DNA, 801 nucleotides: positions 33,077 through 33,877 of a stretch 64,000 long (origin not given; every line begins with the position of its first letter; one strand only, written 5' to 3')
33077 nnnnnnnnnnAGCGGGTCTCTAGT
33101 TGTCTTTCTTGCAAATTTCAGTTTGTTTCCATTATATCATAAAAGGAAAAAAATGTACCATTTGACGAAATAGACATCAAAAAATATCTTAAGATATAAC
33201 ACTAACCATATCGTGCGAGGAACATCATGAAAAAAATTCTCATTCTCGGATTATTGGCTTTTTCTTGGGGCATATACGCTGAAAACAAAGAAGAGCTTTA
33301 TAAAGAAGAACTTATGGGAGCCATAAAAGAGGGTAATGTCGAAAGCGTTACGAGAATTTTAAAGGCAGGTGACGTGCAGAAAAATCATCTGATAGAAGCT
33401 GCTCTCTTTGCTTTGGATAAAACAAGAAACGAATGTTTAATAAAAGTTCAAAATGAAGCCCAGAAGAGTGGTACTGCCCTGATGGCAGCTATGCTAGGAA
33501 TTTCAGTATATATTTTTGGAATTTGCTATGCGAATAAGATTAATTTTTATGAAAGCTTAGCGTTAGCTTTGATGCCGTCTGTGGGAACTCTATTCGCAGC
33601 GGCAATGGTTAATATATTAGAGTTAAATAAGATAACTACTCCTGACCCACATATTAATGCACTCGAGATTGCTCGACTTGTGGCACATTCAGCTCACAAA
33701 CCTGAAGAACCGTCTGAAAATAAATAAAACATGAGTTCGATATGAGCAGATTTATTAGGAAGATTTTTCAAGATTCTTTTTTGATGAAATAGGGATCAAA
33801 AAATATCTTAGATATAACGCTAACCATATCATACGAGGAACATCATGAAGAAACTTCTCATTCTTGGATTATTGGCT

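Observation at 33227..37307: Seven-gene tandem array of a small leader + helical motif + 2-TM protein family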

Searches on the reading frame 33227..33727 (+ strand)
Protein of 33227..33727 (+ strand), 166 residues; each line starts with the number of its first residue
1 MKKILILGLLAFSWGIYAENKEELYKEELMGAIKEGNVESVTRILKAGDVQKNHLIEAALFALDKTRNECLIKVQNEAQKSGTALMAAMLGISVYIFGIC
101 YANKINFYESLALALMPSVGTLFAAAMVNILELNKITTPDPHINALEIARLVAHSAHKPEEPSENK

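Call 5: search_protein_families(library=pfam, alignment_id=A1, max_evalue=1)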
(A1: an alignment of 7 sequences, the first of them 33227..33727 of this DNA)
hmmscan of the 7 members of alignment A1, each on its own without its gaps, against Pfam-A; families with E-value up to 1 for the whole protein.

A. member 1, window:33227-33727:+ (166 aa): 2 families
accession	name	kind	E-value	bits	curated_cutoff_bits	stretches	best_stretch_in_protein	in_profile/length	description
PF15873.10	DUF4730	-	0.12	13.2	27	1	77-100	23-46/55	Domain of unknown function (DUF4730)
PF18159.6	S_4TM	-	0.15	11.9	26.9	1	83-137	167-221/291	SMODS-associating 4TM effector domain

B. families by the number of members that match (of 7 scanned): 6 families
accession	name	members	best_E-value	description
PF06480.20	FtsH_ext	1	0.057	FtsH Extracellular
PF19185.5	DUF5867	1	0.088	Family of unknown function (DUF5867)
PF13857.12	Ank_5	1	0.092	Ankyrin repeats (many copies)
PF15873.10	DUF4730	1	0.12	Domain of unknown function (DUF4730)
PF16156.12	DUF4864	1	0.13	Domain of unknown function (DUF4864)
PF18159.6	S_4TM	1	0.15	SMODS-associating 4TM effector domain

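Call 6: search_protein_families(library=ncbifam, alignment_id=A1, max_evalue=1)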
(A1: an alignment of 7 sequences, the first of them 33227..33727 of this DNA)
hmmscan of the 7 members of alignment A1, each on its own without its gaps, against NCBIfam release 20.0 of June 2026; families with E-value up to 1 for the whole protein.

A. member 1, window:33227-33727:+ (166 aa): 0 families

B. families by the number of members that match (of 7 scanned): 4 families
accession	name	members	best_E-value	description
NF040963.1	MamI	1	0.025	magnetosome protein MamI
NF005329.0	PRK06853.2-4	1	0.052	indolepyruvate oxidoreductase subunit beta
NF009034.0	PRK12366.1-5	1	0.08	replication factor A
TIGR01381.1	E1_like_apg7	1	0.13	E1-like protein-activating enzyme Gsa7p/Apg7p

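Call 7: find_homologous_proteins(query=A1, max_evalue=0.001)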
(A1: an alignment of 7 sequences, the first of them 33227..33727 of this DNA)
Query A1 (7 sequences) (166 aa, profile of the alignment): 4 proteins with E <= 0.001 among 8000 candidates.
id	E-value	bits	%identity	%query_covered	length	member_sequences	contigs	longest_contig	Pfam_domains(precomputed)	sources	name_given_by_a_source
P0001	1.1e-62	229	32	43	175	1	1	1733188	-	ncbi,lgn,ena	-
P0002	4.1e-50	188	-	-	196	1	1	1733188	-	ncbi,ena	-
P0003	2.6e-49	186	100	100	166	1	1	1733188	-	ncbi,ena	-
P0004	7.0e-46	174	50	100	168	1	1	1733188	-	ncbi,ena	-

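Call 9: list_cluster_members(proteins=[P0001, P0002, P0003, P0004])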
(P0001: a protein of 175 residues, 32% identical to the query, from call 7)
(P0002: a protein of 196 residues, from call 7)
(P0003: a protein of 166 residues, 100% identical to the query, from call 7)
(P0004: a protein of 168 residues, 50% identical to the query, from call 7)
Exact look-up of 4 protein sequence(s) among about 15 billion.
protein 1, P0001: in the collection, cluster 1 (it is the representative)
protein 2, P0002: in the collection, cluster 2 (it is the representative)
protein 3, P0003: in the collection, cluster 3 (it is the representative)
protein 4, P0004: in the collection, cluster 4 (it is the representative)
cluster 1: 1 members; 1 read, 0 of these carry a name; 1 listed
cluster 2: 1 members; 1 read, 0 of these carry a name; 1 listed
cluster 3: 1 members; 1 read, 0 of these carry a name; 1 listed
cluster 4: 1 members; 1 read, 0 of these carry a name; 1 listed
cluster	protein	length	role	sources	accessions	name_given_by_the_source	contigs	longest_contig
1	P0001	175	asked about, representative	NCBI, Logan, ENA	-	-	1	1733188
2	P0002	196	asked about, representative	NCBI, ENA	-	-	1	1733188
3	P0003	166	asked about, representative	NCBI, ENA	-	-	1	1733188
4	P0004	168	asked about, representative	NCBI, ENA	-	-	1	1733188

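Call 10: find_encoding_contigs(protein=P0003, flank=2000, max_places=3)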
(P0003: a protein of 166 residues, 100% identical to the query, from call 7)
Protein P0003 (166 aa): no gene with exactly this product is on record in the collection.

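Call 11: find_encoding_contigs(protein=P0001, flank=2000, max_places=3)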
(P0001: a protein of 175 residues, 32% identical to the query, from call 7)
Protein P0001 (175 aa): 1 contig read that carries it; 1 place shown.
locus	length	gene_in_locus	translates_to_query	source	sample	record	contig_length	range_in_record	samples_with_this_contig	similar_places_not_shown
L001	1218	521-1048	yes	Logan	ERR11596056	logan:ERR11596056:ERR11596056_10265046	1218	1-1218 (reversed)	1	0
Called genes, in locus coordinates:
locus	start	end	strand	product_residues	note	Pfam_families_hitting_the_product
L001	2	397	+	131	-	?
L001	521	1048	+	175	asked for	-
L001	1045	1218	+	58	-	?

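Call 20: search_protein_representatives(alignment_id=A1)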
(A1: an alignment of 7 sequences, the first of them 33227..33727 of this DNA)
Query: 7 sequences, 172 profile positions. Proteins with E-value up to 0.001 (for the whole library): 44; up to 1e-10: 6; up to 1e-30: 6. The best 44 are listed.
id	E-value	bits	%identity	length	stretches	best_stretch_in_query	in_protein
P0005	2.4e-67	242.5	-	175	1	1-172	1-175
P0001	3.4e-63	229.0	-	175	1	1-171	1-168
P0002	1.3e-50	188.1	-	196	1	1-172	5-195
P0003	8.1e-50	185.5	-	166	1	1-157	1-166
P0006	1.5e-48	181.4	-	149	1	1-155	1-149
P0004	2.2e-46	174.3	-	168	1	1-156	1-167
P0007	1.7e-10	57.5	-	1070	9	27-71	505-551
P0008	1.8e-09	54.1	-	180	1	1-149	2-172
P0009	2.5e-09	53.7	-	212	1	1-157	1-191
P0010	1.1e-08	51.6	-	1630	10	24-59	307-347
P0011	6.2e-08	49.2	-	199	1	2-152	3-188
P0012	1.1e-07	48.4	-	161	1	1-104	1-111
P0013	5.8e-07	46.0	-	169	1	13-151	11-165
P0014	6.3e-07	45.9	-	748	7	21-64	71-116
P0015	6.7e-07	45.8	-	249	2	3-65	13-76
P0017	1.2e-06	45.0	-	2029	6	21-63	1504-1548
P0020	1.3e-05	41.6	-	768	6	21-57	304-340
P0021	1.5e-05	41.4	-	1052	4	4-54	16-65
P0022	2.0e-05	41.0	-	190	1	1-156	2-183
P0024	2.2e-05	40.9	-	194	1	1-164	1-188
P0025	2.7e-05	40.6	-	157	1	1-151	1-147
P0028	3.3e-05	40.3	-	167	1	1-146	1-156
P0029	4.0e-05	40.0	-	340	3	4-70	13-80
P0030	4.9e-05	39.7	-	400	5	11-54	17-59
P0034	1.7e-04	38.0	-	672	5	20-65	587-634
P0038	3.6e-04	36.9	-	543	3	1-66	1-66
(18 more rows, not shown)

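Call 23: search_protein_families(library=pfam, proteins=[P0007, P0010, P0014, P0017, P0020, P0021, P0030, P0034, P0038, P0029], max_evalue=0.001)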
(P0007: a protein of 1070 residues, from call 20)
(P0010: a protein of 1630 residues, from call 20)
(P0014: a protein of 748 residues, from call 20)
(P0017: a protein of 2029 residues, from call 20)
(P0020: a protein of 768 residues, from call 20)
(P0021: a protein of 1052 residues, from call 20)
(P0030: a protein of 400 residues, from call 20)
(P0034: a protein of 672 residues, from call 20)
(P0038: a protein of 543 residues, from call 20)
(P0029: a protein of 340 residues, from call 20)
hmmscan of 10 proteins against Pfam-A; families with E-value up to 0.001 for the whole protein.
P0007 (1070 aa): 14 families
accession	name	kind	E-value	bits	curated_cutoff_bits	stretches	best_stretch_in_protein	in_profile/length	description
PF12796.13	Ank_2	-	1.2e-170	555.1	27.3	15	574-667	1-90/90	Ankyrin repeats (3 copies)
PF00023.36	Ank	-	1.2e-139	446.4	21.1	11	637-668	2-33/33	Ankyrin repeat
PF13857.12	Ank_5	-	6.1e-128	415.6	27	14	825-880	1-56/56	Ankyrin repeats (many copies)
PF13637.12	Ank_4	-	6.4e-114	369.7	22.7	12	844-891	1-48/50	Ankyrin repeats (many copies)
PF13606.12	Ank_3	-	4.1e-101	317.5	22.3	0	434-462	2-30/30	Ankyrin repeat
PF24521.3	Ank_KRIT1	-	1.4e-21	77.2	80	1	505-616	21-131/149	KRIT1 ankyrin-repeats domain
PF23745.1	ANK_LRRK2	-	1.1e-16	61.3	27.5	0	232-320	33-115/130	LRRK2 ANK repeat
PF08898.15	DUF1843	-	6.6e-15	55.9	23.3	0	301-319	6-24/52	Domain of unknown function (DUF1843)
PF11929.14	DUF3447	-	6.4e-12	45.7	26.9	0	604-627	7-31/76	Domain of unknown function (DUF3447)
PF24669.2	Ddi2_HDD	-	2.4e-06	28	32.8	0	911-946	26-61/66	Ddi2 HDD domain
PF24575.1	TPR_Slam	-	3.2e-05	24.8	35.2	0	493-529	6-43/104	Surface lipoprotein assembly modifier, N-terminal TPR repeats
PF03158.18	DUF249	-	0.00011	22.4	27.4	0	909-960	144-189/192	Multigene family 530 protein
PF10257.15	RAI16-like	-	0.00013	21.6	24.9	0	881-952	84-155/358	Retinoic acid induced 16-like protein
PF04069.17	OpuAC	-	0.00017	21.8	21.2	0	617-653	18-54/257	Substrate binding domain of ABC-type glycine betaine transport system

P0010 (1630 aa): 15 families
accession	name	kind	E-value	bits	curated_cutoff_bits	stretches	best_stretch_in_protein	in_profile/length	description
PF12796.13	Ank_2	-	4.4e-192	623.7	27.3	13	283-375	1-90/90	Ankyrin repeats (3 copies)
PF00023.36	Ank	-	9.9e-186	591.1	21.1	20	179-210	1-32/33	Ankyrin repeat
PF13637.12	Ank_4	-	2e-183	590.4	22.7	19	382-431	1-50/50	Ankyrin repeats (many copies)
PF13606.12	Ank_3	-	2.2e-152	474.2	22.3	11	179-207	1-29/30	Ankyrin repeat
PF13857.12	Ank_5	-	1.7e-110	360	27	11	100-151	1-53/56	Ankyrin repeats (many copies)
PF00069.31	Pkinase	-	1.2e-51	176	31.7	1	1200-1458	5-263/263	Protein kinase domain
PF23745.1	ANK_LRRK2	-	1.6e-50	170.8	27.5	5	253-334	38-115/130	LRRK2 ANK repeat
PF24521.3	Ank_KRIT1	-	3.4e-45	153.9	80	6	82-169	19-107/149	KRIT1 ankyrin-repeats domain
PF07714.23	PK_Tyr_Ser-Thr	-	4e-31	108.7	23.1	1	1200-1449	5-251/258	Protein tyrosine and serine/threonine kinase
PF06479.17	Ribonuc_2-5A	-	2.5e-15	57.2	23.3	1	1465-1583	2-119/127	Ribonuclease 2-5A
PF02602.20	HEM4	-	2.4e-12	46.9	27.5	0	277-361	87-172/231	Uroporphyrinogen-III synthase HemD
PF14534.12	DUF4440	-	7e-10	39.7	25.2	0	347-394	6-55/107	Domain of unknown function (DUF4440)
PF25167.1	DUF7829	-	6.9e-08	32.6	28.6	0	82-145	22-95/224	Domain of unknown function (DUF7829)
PF03224.20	V-ATPase_H_N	-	3.2e-07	30.6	25.7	0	50-136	31-113/314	V-ATPase subunit H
PF06745.19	ATPase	-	1.5e-05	24.9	26.6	0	542-587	47-92/231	KaiC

P0014 (748 aa): 14 families
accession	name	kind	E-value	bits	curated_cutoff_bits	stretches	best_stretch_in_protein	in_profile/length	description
PF12796.13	Ank_2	-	2.6e-106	348.9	27.3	11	55-136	11-89/90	Ankyrin repeats (3 copies)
PF00023.36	Ank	-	1.9e-100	323.4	21.1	5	76-104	4-32/33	Ankyrin repeat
PF13637.12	Ank_4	-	7.9e-89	290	22.7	10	244-294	1-50/50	Ankyrin repeats (many copies)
PF13857.12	Ank_5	-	2.8e-76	251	27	8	61-114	2-56/56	Ankyrin repeats (many copies)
PF13606.12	Ank_3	-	3.3e-68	216.9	22.3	0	76-101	4-29/30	Ankyrin repeat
PF23745.1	ANK_LRRK2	-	9e-21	74.5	27.5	0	658-700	46-88/130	LRRK2 ANK repeat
PF24521.3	Ank_KRIT1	-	6.2e-16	58.9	80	0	209-296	20-107/149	KRIT1 ankyrin-repeats domain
PF21397.2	Annexin_3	-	2.5e-12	47.1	27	0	169-194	32-57/76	Alpha-11 giardin annexin domain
PF12738.14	PTCB-BRCT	-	7.1e-08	32.8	22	0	586-615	11-40/63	twin BRCT domain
PF23872.1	DUF7227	-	1.4e-07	31.8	27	0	168-240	104-174/223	Domain of unknown function (DUF7227)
PF22380.2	Chp1-like_SPOC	-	1.3e-05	25.6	26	0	637-679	46-88/135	Chromo domain-containing protein 1-like, SPOC domain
PF02679.21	ComA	-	3.2e-05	23.9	25.2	0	215-263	143-193/243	(2R)-phospho-3-sulfolactate synthase (ComA)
PF05586.16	Ant_C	-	7.7e-05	23.7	25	0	145-166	51-72/93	Anthrax receptor C-terminus region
PF18029.7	Glyoxalase_6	-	0.00038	21.5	23.6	0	305-353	54-101/106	Glyoxalase-like domain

P0017 (2029 aa): 9 families
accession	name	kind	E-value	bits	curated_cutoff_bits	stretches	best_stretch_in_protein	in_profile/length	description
PF12796.13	Ank_2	-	6.1e-273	882.9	27.3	28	1176-1269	1-90/90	Ankyrin repeats (3 copies)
PF00023.36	Ank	-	3.7e-233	739.9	21.1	15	1039-1068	3-32/33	Ankyrin repeat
PF13637.12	Ank_4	-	2.8e-221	710.6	22.7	26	1078-1125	4-50/50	Ankyrin repeats (many copies)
PF13857.12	Ank_5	-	5.8e-167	539.9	27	18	1879-1932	2-56/56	Ankyrin repeats (many copies)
PF13606.12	Ank_3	-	2.5e-155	483.1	22.3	1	311-339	2-30/30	Ankyrin repeat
PF23745.1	ANK_LRRK2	-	2.5e-31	108.7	27.5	1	1040-1126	33-114/130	LRRK2 ANK repeat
PF24521.3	Ank_KRIT1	-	5.5e-23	81.8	80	0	281-385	21-126/149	KRIT1 ankyrin-repeats domain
PF22650.2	At5g48480-like_C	-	4.9e-06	27.3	27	0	1387-1411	25-49/50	Glyoxalase At5g48480-like C-terminal domain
PF24186.1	DUF7414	-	0.00043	20.7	27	0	1470-1486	3-19/50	Domain of unknown function (DUF7414)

P0020 (768 aa): 11 families
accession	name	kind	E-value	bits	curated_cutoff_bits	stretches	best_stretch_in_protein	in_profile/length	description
PF12796.13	Ank_2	-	1e-108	356.6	27.3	7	278-370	1-90/90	Ankyrin repeats (3 copies)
PF00023.36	Ank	-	1.6e-87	282.8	21.1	11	275-305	3-33/33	Ankyrin repeat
PF13637.12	Ank_4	-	8.7e-77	251.8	22.7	9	278-327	1-50/50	Ankyrin repeats (many copies)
PF13606.12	Ank_3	-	2.8e-61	195.7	22.3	2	4-31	3-30/30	Ankyrin repeat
PF13857.12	Ank_5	-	2e-49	165.5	27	5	227-281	1-56/56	Ankyrin repeats (many copies)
PF23745.1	ANK_LRRK2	-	3.1e-24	85.7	27.5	0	311-364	35-88/130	LRRK2 ANK repeat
PF24521.3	Ank_KRIT1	-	3e-20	72.9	80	3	274-399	18-143/149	KRIT1 ankyrin-repeats domain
PF13975.11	gag-asp_proteas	-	6.4e-12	46.4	28.2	2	440-531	4-91/92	gag-polyprotein putative aspartyl protease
PF13650.11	Asp_protease_2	-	9.5e-10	39.5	24.3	1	438-510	2-72/90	Aspartyl protease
PF09668.16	Asp_protease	-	5.1e-06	27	26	0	438-535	13-106/109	Aspartyl protease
PF12790.13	T6SS-SciN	-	0.00067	19.8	27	0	224-245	3-24/120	Type VI secretion lipoprotein, VasD, EvfM, TssJ, VC_A0113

P0021 (1052 aa): 9 families
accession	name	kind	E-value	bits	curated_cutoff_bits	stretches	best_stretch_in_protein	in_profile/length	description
PF12796.13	Ank_2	-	2e-148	483.8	27.3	10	459-550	2-90/90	Ankyrin repeats (3 copies)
PF00023.36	Ank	-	2.9e-131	420.1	21.1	11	104-135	2-33/33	Ankyrin repeat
PF13637.12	Ank_4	-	9.7e-118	381.8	22.7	14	75-124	4-50/50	Ankyrin repeats (many copies)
PF13857.12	Ank_5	-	9.2e-101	329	27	11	506-557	1-53/56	Ankyrin repeats (many copies)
PF13606.12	Ank_3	-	9.5e-84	264.4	22.3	3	520-548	2-30/30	Ankyrin repeat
PF23745.1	ANK_LRRK2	-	3.3e-36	124.5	27.5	1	884-986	14-114/130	LRRK2 ANK repeat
PF24521.3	Ank_KRIT1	-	9.2e-34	116.8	80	3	487-577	18-109/149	KRIT1 ankyrin-repeats domain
PF25167.1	DUF7829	-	9.9e-06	25.5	28.6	0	525-592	29-103/224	Domain of unknown function (DUF7829)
PF06563.17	DUF1125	-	1.3e-05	26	28.3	0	263-280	10-27/66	Protein of unknown function (DUF1125)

P0030 (400 aa): 7 families
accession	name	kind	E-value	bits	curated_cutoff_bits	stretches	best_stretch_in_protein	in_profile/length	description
PF12796.13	Ank_2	-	9.7e-102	334.2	27.3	7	197-290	1-90/90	Ankyrin repeats (3 copies)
PF00023.36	Ank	-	3.2e-84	272.4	21.1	7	259-290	1-32/33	Ankyrin repeat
PF13637.12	Ank_4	-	1.8e-73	241.3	22.7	7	264-313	1-50/50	Ankyrin repeats (many copies)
PF13606.12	Ank_3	-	1.8e-63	202.4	22.3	4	325-354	1-30/30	Ankyrin repeat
PF13857.12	Ank_5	-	3.7e-51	171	27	7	279-330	1-53/56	Ankyrin repeats (many copies)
PF24521.3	Ank_KRIT1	-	1.3e-25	90.3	80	2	115-215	12-107/149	KRIT1 ankyrin-repeats domain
PF23745.1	ANK_LRRK2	-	9.1e-14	51.9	27.5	1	231-315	35-115/130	LRRK2 ANK repeat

P0034 (672 aa): 7 families
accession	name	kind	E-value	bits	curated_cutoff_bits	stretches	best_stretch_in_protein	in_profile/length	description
PF12796.13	Ank_2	-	2.6e-66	220.7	27.3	7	562-652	1-88/90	Ankyrin repeats (3 copies)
PF13637.12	Ank_4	-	3e-47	158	22.7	4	326-375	1-50/50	Ankyrin repeats (many copies)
PF00023.36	Ank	-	2e-45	150.7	21.1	1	354-385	1-32/33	Ankyrin repeat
PF13606.12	Ank_3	-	1.2e-36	120.4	22.3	1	355-382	2-29/30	Ankyrin repeat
PF07833.16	Cu_amine_oxidN1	-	1.1e-30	106.2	24.2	1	34-141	1-108/108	Copper amine oxidase N-terminal domain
PF13857.12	Ank_5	-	4.5e-26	91.1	27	1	342-392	3-53/56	Ankyrin repeats (many copies)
PF23745.1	ANK_LRRK2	-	1.8e-07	31.5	27.5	0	565-645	38-114/130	LRRK2 ANK repeat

P0038 (543 aa): 7 families
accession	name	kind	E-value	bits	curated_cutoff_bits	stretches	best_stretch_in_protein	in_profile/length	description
PF12796.13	Ank_2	-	1.4e-44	151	27.3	4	362-442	11-88/90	Ankyrin repeats (3 copies)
PF00023.36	Ank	-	6e-43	142.9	21.1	2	452-484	2-32/33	Ankyrin repeat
PF13637.12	Ank_4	-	1e-29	102.3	22.7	2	27-75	2-50/50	Ankyrin repeats (many copies)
PF13606.12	Ank_3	-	6.3e-25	84.6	22.3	0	200-222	1-23/30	Ankyrin repeat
PF13857.12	Ank_5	-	7.1e-25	87.3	27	1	197-241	12-56/56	Ankyrin repeats (many copies)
PF23745.1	ANK_LRRK2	-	2e-09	37.8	27.5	1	135-232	34-123/130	LRRK2 ANK repeat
PF24521.3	Ank_KRIT1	-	0.00096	19.3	80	0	194-250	78-134/149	KRIT1 ankyrin-repeats domain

P0029 (340 aa): 8 families
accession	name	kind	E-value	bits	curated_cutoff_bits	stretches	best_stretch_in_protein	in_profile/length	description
PF12796.13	Ank_2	-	4.9e-51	171.7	27.3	5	164-255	1-90/90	Ankyrin repeats (3 copies)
PF00023.36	Ank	-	1.5e-49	163.6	21.1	4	98-128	2-32/33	Ankyrin repeat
PF13637.12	Ank_4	-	3.4e-45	151.5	22.7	5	69-118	1-50/50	Ankyrin repeats (many copies)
PF13606.12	Ank_3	-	1.4e-39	129.4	22.3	2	98-126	2-30/30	Ankyrin repeat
PF13857.12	Ank_5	-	1.3e-28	99.1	27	3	84-137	1-55/56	Ankyrin repeats (many copies)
PF24521.3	Ank_KRIT1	-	1e-13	51.7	80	1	34-143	21-130/149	KRIT1 ankyrin-repeats domain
PF23745.1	ANK_LRRK2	-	7.2e-08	32.8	27.5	0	103-186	36-119/130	LRRK2 ANK repeat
PF25508.1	TRPM2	-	8.2e-05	23.3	27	0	185-232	7-54/257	TRPM2-like domain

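Call 38: find_encoding_contigs(protein=P0009, flank=10000, max_places=3)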
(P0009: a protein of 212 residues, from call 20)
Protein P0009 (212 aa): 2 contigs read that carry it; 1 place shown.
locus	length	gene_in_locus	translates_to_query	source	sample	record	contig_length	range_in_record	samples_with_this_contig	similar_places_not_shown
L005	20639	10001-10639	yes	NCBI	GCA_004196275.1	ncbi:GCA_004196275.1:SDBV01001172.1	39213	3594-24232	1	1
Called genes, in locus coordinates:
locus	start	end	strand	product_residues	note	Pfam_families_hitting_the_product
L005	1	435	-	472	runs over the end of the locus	PF02875:Mur_ligase_C (weak)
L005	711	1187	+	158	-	PF07963:N_methyl, PF16734:Pilin_GH (weak)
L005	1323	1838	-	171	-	PF01478:Peptidase_A24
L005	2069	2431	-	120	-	PF02033:RBFA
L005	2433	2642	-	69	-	PF01165:Ribosomal_S21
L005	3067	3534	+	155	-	-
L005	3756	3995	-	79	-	-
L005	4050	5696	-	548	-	-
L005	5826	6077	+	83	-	-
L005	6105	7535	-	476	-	PF00749:tRNA-synt_1c, PF19269:Anticodon_2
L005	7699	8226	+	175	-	-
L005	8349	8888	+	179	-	-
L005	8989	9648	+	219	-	-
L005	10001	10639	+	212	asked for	-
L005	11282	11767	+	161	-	-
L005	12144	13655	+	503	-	-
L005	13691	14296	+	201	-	-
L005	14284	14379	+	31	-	-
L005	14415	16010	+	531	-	PF00004:AAA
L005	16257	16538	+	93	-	PF00708:Acylphosphatase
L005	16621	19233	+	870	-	PF07244:POTRA (weak), PF01103:Omp85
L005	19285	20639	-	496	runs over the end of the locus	-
